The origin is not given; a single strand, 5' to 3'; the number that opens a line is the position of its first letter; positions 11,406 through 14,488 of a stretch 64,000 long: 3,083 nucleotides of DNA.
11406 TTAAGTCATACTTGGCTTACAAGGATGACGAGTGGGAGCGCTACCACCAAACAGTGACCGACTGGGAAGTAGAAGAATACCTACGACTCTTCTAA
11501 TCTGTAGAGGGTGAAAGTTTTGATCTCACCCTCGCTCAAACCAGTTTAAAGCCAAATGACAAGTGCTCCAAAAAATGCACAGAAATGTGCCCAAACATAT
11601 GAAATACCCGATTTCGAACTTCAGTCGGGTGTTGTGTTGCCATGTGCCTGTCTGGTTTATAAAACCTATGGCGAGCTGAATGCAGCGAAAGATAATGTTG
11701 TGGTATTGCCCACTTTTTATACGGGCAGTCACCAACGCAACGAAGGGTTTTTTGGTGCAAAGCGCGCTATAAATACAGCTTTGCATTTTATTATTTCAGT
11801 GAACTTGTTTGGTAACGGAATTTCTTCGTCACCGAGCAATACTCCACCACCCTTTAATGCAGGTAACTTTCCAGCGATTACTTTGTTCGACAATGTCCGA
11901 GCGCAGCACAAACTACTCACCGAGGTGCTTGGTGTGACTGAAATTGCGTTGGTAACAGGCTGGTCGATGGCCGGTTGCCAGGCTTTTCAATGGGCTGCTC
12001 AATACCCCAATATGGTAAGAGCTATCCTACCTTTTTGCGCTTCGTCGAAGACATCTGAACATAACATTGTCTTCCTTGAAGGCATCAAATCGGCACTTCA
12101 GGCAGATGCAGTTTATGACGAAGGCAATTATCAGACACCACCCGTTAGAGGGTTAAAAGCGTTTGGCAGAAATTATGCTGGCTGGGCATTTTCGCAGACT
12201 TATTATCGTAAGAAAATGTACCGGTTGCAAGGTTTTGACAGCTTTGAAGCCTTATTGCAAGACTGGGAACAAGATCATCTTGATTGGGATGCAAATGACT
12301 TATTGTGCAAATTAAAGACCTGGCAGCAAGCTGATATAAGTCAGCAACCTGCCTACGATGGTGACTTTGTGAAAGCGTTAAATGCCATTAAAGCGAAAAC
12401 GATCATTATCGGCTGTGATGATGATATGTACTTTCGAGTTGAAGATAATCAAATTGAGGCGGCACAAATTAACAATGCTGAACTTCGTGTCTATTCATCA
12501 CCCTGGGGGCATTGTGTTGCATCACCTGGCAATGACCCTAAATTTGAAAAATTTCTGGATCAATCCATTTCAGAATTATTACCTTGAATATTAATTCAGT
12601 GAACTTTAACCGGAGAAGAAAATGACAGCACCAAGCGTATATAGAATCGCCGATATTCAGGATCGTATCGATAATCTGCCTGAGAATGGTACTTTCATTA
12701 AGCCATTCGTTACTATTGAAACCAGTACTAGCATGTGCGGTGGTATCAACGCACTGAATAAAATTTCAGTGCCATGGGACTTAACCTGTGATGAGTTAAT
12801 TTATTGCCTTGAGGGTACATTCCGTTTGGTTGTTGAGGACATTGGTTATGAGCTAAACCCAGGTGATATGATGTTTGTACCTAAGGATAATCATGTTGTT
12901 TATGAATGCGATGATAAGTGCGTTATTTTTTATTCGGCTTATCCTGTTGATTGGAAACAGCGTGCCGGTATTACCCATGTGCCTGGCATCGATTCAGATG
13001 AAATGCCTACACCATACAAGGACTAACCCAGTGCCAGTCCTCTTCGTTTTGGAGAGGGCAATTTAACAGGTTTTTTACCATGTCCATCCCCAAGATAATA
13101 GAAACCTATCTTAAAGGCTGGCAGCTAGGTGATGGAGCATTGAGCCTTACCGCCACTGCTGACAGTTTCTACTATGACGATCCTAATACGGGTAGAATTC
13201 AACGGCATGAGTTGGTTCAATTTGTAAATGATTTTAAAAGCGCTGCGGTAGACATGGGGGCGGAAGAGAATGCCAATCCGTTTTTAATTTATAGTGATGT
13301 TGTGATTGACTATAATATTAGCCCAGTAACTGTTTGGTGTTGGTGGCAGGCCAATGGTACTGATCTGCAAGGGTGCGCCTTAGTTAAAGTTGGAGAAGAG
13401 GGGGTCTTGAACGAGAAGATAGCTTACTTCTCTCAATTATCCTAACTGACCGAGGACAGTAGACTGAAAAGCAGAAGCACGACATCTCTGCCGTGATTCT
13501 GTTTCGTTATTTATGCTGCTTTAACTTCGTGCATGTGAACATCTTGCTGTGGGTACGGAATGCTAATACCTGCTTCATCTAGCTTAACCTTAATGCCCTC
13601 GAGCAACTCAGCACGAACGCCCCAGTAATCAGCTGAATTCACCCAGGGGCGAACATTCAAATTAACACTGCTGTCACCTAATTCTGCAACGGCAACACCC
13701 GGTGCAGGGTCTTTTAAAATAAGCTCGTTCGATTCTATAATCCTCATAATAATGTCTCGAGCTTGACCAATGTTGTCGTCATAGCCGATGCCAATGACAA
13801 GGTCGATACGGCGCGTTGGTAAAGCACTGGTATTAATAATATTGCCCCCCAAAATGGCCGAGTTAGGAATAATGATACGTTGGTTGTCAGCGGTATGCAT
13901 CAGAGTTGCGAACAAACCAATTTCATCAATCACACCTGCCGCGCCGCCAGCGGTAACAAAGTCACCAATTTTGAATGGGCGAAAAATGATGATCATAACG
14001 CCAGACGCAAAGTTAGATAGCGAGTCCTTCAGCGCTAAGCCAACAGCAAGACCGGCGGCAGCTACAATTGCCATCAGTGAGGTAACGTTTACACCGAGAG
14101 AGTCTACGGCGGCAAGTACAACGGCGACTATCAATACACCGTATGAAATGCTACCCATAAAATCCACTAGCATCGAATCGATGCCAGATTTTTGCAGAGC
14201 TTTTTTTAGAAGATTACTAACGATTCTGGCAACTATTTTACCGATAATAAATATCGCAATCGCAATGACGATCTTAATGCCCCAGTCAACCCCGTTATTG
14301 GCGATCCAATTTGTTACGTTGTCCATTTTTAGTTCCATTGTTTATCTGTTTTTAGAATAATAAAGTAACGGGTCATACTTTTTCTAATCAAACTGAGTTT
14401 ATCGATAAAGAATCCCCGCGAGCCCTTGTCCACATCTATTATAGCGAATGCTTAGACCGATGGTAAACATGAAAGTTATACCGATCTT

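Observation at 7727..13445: Compact Lrp-associated pathway built on a non-canonical GS-fold ligase: candidate undescribed amine/acid conjugation-catabolism system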

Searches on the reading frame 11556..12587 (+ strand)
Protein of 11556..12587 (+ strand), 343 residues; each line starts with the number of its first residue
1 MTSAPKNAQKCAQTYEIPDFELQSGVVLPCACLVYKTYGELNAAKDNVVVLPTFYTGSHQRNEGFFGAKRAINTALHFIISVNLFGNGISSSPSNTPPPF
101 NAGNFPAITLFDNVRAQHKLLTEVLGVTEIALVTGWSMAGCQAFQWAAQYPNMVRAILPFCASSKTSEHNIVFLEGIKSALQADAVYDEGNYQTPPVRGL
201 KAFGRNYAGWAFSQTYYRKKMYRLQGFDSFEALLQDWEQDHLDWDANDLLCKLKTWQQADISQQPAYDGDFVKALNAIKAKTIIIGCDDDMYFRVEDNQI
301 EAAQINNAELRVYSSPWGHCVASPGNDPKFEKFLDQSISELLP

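Call 3: search_protein_families(library=pfam, proteins=[window:11556-12587:+], max_evalue=0.01)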
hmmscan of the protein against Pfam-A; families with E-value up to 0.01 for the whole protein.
window:11556-12587:+ (343 aa): 2 families
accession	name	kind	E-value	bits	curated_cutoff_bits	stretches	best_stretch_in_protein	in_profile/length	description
PF00561.26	Abhydrolase_1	-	5.6e-12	46.3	25.8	1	48-321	3-240/245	alpha/beta hydrolase fold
PF12697.13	Abhydrolase_6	-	0.0087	17.2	26.3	0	79-310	28-195/217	Alpha/beta hydrolase family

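Call 4: search_protein_families(library=ncbifam, proteins=[window:11556-12587:+], max_evalue=0.01)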
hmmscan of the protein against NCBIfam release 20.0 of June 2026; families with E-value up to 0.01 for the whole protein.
window:11556-12587:+ (343 aa): 12 families
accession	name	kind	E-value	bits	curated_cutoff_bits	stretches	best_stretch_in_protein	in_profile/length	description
NF005757.0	PRK07581.1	subfamily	3.9e-128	427.1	332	1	9-342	4-337/339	hypothetical protein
TIGR01392.2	MetX_acetyl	equivalog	1e-42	146.5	500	1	18-319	3-332/351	homoserine O-acetyltransferase MetX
NF001209.0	PRK00175.1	equivalog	3.9e-39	134.5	331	1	12-319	15-354/381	homoserine O-acetyltransferase MetX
NF005262.1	PRK06765.1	equivalog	9.2e-32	110.4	450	1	13-319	5-347/366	E22 family MetX-like putative esterase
NF005071.0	PRK06489.1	equivalog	4.8e-31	108.1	305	1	9-305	29-321/362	hypothetical protein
NF047917.1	MetX_acetyl_MTB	exception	2.2e-30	106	475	1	12-202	7-215/361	homoserine O-acetyltransferase MetX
NF047916.1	MetX_succinyl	exception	1.3e-27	96.8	560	1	20-297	16-322/370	homoserine O-succinyltransferase MetX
TIGR03343.1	biphenyl_bphD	equivalog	0.00017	20.9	462.15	0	191-315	141-259/282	2-hydroxy-6-oxo-6-phenylhexa-2,4-dienoate hydrolase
NF047915.1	homoser_Ac_Staph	exception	0.001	18.5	500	1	86-183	79-176/320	homoserine O-acetyltransferase MetX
NF051488.1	bifunc_PcaDC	exception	0.0012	18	390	0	79-168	41-117/375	bifunctional 3-oxoadipate enol-lactonase/4-carboxymuconolactone decarboxylase PcaDC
NF050089.1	i_nPHAscl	equivalog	0.0023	17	300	0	119-160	75-115/288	intracellular short-chain-length polyhydroxyalkanoate depolymerase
NF052614.1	AB_fold_OlsI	equivalog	0.0057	16.2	385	0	131-180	92-140/272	ornithine lipid biosynthesis O-acyltransferase OlsI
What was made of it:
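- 11556..12587 (+): MetX-fold serine hydrolase of the MekB/Hle esterase subfamily (PRK07581). PRK07581 427, above cut-off 332; MetX models below cut-off (call 4).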

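Call 16: search_solved_structures(query=window:11556-12587:+, max_evalue=0.00001)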
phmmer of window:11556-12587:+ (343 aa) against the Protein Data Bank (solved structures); distinct sequences matched with E-value up to 0.00001: 16.
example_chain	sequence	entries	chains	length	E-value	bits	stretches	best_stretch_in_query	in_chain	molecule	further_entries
5d6o_A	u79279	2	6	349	3.1e-54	187.7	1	13-321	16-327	Homoserine O-acetyltransferase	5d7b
5e4y_A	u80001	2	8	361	2e-51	178.4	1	18-342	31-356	Homoserine O-acetyltransferase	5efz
2vat_A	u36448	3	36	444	1.5e-24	90.1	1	16-208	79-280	ACETYL-COA--DEACETYLCEPHALOSPORIN C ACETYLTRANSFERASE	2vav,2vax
2b61_A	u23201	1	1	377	3.5e-19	72.4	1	21-319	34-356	Homoserine O-acetyltransferase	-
2pl5_A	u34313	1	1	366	5.5e-18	68.5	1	16-201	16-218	Homoserine O-acetyltransferase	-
6pux_A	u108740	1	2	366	2.3e-16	63.1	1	16-201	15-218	Homoserine O-acetyltransferase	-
7ryt_A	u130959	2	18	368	2.4e-16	63.1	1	16-201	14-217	Homoserine O-acetyltransferase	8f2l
5jkf_A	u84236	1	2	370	2.9e-15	59.5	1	14-292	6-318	Esterase E22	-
5jkj_A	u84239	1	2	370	3.2e-15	59.4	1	14-292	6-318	Esterase E22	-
5w8o_A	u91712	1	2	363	2e-14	56.8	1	17-195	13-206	Homoserine O-acetyltransferase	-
5w8p_A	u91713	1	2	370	9.7e-14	54.5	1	17-194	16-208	Homoserine O-acetyltransferase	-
6iog_A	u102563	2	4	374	2.6e-13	53.1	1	19-201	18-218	Homoserine O-acetyltransferase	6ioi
6ioh_A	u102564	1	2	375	2.6e-13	53.1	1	19-201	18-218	Homoserine O-acetyltransferase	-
3i1i_A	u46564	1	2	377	1.6e-12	50.5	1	15-292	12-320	Homoserine O-acetyltransferase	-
3vvm_A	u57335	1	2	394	2e-12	50.2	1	13-200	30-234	Homoserine O-acetyltransferase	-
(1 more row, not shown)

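Call 62: search_solved_structures(query=window:11556-12587:+, max_evalue=1e-18, show_alignments=4)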
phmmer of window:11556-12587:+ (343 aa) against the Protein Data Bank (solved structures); distinct sequences matched with E-value up to 1e-18: 4.
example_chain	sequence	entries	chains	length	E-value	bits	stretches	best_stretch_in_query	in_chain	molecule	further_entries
5d6o_A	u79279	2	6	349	3.1e-54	187.7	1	13-321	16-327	Homoserine O-acetyltransferase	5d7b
5e4y_A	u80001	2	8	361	2e-51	178.4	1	18-342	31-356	Homoserine O-acetyltransferase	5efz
2vat_A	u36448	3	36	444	1.5e-24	90.1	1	16-208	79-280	ACETYL-COA--DEACETYLCEPHALOSPORIN C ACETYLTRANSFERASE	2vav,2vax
2b61_A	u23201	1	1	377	3.5e-19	72.4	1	21-319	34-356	Homoserine O-acetyltransferase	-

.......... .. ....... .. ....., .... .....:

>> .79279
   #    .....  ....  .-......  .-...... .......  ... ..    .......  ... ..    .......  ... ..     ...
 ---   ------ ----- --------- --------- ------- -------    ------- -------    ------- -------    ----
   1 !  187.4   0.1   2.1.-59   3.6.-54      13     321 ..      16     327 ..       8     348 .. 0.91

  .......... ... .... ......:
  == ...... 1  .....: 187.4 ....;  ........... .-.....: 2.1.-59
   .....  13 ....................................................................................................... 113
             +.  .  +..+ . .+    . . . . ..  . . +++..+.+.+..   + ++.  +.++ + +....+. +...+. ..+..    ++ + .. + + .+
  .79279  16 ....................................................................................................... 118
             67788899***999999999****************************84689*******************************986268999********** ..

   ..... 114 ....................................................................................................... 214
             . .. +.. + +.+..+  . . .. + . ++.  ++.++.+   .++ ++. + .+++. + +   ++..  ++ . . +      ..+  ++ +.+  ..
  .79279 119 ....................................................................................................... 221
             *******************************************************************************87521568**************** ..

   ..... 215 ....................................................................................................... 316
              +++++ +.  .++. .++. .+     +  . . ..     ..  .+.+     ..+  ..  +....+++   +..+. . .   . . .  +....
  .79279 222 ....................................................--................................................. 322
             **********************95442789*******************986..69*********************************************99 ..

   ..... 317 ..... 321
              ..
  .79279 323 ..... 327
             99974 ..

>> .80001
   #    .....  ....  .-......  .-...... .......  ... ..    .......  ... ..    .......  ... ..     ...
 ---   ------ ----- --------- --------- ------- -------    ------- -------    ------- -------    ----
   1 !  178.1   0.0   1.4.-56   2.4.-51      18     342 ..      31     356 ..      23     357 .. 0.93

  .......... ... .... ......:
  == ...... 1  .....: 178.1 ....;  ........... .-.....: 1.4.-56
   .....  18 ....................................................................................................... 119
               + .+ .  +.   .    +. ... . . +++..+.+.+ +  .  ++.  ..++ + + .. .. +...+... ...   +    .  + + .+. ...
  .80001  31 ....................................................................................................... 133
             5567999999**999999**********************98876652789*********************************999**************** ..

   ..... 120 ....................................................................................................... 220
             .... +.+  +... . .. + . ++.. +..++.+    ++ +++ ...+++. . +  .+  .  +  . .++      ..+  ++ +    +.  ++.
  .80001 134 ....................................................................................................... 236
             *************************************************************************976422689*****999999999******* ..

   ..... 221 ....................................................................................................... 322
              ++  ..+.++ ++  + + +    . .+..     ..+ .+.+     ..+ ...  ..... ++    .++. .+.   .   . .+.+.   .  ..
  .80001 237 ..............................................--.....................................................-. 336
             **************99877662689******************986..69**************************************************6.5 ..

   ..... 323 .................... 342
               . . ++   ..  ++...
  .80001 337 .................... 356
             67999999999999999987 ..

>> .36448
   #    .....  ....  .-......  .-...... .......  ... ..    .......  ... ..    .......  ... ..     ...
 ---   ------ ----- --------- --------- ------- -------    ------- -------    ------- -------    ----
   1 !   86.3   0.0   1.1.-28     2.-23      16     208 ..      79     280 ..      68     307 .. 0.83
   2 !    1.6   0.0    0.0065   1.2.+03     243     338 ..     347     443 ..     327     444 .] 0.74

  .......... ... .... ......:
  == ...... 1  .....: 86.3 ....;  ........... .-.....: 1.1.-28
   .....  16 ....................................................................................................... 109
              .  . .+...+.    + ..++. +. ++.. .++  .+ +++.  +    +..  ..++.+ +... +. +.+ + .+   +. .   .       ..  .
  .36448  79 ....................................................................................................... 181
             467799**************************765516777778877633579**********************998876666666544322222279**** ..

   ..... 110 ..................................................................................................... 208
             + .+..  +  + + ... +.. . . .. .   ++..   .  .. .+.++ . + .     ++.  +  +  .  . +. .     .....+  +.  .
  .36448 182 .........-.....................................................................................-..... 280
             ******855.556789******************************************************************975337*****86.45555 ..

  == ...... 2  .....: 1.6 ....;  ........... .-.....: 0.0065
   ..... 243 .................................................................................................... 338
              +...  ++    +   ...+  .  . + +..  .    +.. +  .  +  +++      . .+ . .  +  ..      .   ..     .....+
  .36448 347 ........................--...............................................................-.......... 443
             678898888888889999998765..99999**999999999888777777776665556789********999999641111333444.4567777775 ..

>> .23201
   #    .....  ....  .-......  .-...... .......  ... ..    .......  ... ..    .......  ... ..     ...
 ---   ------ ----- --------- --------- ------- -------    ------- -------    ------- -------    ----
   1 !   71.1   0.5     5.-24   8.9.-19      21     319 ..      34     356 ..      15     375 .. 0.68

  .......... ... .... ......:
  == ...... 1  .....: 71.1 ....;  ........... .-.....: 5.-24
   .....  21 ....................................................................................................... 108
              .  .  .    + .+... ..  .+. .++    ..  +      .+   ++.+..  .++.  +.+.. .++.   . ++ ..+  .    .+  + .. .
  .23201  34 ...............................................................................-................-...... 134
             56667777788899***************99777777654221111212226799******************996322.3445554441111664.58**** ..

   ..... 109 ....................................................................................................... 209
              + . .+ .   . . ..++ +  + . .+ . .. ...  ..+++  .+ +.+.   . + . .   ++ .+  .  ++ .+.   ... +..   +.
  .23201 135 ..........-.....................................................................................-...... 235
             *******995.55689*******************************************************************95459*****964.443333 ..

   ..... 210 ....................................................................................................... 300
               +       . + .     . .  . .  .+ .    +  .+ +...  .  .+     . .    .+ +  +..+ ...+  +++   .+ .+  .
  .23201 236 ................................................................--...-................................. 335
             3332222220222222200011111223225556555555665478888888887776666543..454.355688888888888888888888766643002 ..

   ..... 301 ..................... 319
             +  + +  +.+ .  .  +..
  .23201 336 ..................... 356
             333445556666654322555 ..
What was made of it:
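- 11556..12587 (+): Full-length alignment to the esterases CgHle 5d6o and MekB 5e4y with nucleophile GWSMAG, Asp and His kept (calls 16, 62).
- On Puu/Ipu-type protect-oxidise-deprotect pathway: The hydrolase is of the MetX/MekB type (calls 4, 16, 62).
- On MekB/Hle esterase subfamily (PRK07581): 5d6o 187.7 bits and 5e4y 178.4 bits, with the triad positions aligned (calls 16, 62).
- The hydrolase keeps the Ser-Asp-His triad (call 62).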

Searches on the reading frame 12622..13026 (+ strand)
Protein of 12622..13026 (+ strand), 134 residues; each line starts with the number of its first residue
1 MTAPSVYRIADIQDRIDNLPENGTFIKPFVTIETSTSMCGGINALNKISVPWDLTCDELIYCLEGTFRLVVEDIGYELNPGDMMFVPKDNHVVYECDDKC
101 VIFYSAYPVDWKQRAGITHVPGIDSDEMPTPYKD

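Call 3: search_protein_families(library=pfam, proteins=[window:12622-13026:+], max_evalue=0.01)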
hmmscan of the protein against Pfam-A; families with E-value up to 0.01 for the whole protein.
window:12622-13026:+ (134 aa): 5 families
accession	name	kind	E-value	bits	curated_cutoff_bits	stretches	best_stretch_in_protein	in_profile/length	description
PF06249.18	EutQ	-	1.7e-14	54.3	21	1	15-112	53-151/152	Ethanolamine utilisation protein EutQ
PF07883.17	Cupin_2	-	3.5e-05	23.9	27.2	1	58-89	20-51/70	Cupin domain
PF05899.18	Cupin_3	-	0.0011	19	23.5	1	51-97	20-67/74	EutQ-like cupin domain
PF21621.3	MPI_cupin_dom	-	0.0023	18.3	27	1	59-89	32-62/79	Mannose-6-phosphate isomerase, cupin domain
PF02311.25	AraC_binding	-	0.005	17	21.1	1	58-98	25-65/135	AraC-like ligand binding domain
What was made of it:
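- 12622..13026 (+): EutQ-like cupin (cupin domain only); accessory gene. PF06249 54 bits (call 3).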

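Call 4: search_protein_families(library=ncbifam, proteins=[window:12622-13026:+], max_evalue=0.01)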
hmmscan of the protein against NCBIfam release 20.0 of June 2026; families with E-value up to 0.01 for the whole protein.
window:12622-13026:+ (134 aa): 1 family
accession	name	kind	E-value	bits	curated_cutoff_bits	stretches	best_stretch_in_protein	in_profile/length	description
NF012001.0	PRK15457.1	equivalog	2.1e-10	40.7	193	1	29-112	148-231/233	ethanolamine utilization acetate kinase EutQ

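Call 59: search_solved_structures(query=window:12622-13026:+, max_evalue=0.01)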
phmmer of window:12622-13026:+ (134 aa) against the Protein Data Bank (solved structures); distinct sequences matched with E-value up to 0.01: 3.
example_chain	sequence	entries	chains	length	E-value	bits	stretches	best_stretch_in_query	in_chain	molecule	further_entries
4axo_A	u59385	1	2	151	3.8e-12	49.5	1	13-114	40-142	ETHANOLAMINE UTILIZATION PROTEIN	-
2pyt_A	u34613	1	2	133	1.7e-07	34.4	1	22-112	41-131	Ethanolamine utilization protein eutQ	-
8hfb_A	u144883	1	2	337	0.0045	20.1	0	55-100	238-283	Quercetin 2,3-dioxygenase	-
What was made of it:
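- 12622..13026 (+): PDB EutQ 4axo 49.5 bits (call 59).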

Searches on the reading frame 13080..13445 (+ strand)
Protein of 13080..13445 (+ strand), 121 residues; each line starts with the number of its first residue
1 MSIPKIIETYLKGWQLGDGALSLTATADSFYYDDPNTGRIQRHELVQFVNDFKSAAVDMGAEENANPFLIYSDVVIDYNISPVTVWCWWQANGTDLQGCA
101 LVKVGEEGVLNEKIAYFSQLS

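Call 3: search_protein_families(library=pfam, proteins=[window:13080-13445:+], max_evalue=0.01)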
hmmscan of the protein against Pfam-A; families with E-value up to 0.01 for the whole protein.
window:13080-13445:+ (121 aa): 0 families

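Call 4: search_protein_families(library=ncbifam, proteins=[window:13080-13445:+], max_evalue=0.01)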
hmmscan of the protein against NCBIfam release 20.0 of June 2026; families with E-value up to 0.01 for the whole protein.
window:13080-13445:+ (121 aa): 0 families
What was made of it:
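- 13080..13445 (+): 121-aa conserved protein, possibly NTF2/SnoaL-like; accessory gene. No Pfam or NCBIfam hit (calls 3, 4).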

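Call 56: search_protein_families(library=pfam, alignment_id=A2, max_evalue=10)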
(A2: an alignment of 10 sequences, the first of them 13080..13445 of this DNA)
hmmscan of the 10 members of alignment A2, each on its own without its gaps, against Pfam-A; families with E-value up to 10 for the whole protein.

A. member 1, window:13080-13445:+ (121 aa): 0 families

B. families by the number of members that match (of 10 scanned): 2 families
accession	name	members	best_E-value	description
PF12680.13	SnoaL_2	2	0.0035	SnoaL-like domain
PF19891.5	DUF6364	2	0.066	Family of unknown function (DUF6364)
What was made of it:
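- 13080..13445 (+): Weak SnoaL_2 match in 2 of 10 homologues (call 56).
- On SnoaL / NTF2-like: SnoaL_2 at E 0.0035 in 2 of 10 homologues (call 56).
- Checked: SnoaL_2 appears weakly (best E 0.0035) in 2 of 10 homologues (call 56).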

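Call 60: predict_structure(protein=window:13080-13445:+)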
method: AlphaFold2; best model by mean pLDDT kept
length: 121 residues; sequences in the alignment: 1
mean_pLDDT: 50.8   pTM: 0.44
mean pLDDT of the five models: 50.8, 45.2, 42.1, 40.3, 38.9
residues with pLDDT >= 90: 0; 70-90: 0; 50-70: 74; < 50: 47
segments of 3 or more residues with pLDDT < 50: 1-22, 65-75, 107-109, 118-121
pLDDT, mean of each block of 10 residues (from residue 1): 29 38 52 57 65 61 47 45 57 56 53 51 44
secondary structure, 60 per line:
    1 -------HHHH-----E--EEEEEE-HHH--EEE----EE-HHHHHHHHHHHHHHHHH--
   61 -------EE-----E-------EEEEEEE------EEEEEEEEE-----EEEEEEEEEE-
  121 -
elements in order: H8-11 E20-25 E32-34 H42-58 E83-89 E96-104 E110-119
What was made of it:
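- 13080..13445 (+): Low-confidence AF2 model with an alpha+beta pattern (call 60).
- On SnoaL / NTF2-like: AF2 pLDDT 50.8 (call 60).
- Checked: A single-sequence AF2 model has pLDDT 50.8 (call 60).
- Tried and rejected: The single-sequence AF2 model of the 121-aa protein was too poor for a fold search (call 60), so none was run.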

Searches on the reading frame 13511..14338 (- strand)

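Call 3: search_protein_families(library=pfam, proteins=[window:13511-14338:-], max_evalue=0.01)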
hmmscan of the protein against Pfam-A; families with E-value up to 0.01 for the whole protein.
window:13511-14338:- (275 aa): 4 families
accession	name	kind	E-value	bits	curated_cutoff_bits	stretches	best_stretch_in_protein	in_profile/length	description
PF00924.24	MS_channel_2nd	-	5.5e-20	71.7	20.2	1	105-171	1-67/68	Mechanosensitive ion channel, beta-domain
PF21082.3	MS_channel_3rd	-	1.4e-18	67.5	21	1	178-260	1-88/88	Mechanosensitive ion channel MscS, C-terminal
PF05552.17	MS_channel_1st_1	-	4.9e-10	39.6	22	1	18-55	12-49/50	Mechanosensitive ion channel, conserved TM helix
PF21088.3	MS_channel_1st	-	3.3e-05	24.2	23.1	1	68-104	6-42/42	Mechanosensitive ion channel, transmembrane helices 2/3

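Call 4: search_protein_families(library=ncbifam, proteins=[window:13511-14338:-], max_evalue=0.01)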
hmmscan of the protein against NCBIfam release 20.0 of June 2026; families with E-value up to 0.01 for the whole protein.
window:13511-14338:- (275 aa): 7 families
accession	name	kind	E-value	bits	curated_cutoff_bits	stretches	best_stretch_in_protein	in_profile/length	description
NF007662.0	PRK10334.1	subfamily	7.4e-74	248.6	321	1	9-274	14-282/286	small-conductance mechanosensitive channel MscS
NF047602.1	MscsSHelicob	equivalog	1.5e-62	211.4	400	1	19-270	9-259/260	small-conductance mechanosensitive channel MscS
NF008438.0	PRK11281.1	equivalog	5.3e-34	117.2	991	1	70-273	886-1092/1113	mechanosensitive channel MscK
NF008180.0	PRK10929.1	equivalog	8.5e-23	80.1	809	1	23-272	836-1088/1109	miniconductance mechanosensitive channel MscM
NF047601.1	MscSThanab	equivalog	1.8e-20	73.5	500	1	30-272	32-279/280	small-conductance mechanosensitive channel MscS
NF008542.0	PRK11465.1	equivalog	2.7e-05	22.6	596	1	17-268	464-723/741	mechanosensitive channel protein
TIGR00785.1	dass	subfamily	0.0041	15.9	198.6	1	66-125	14-76/444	DASS family sodium-coupled anion symporter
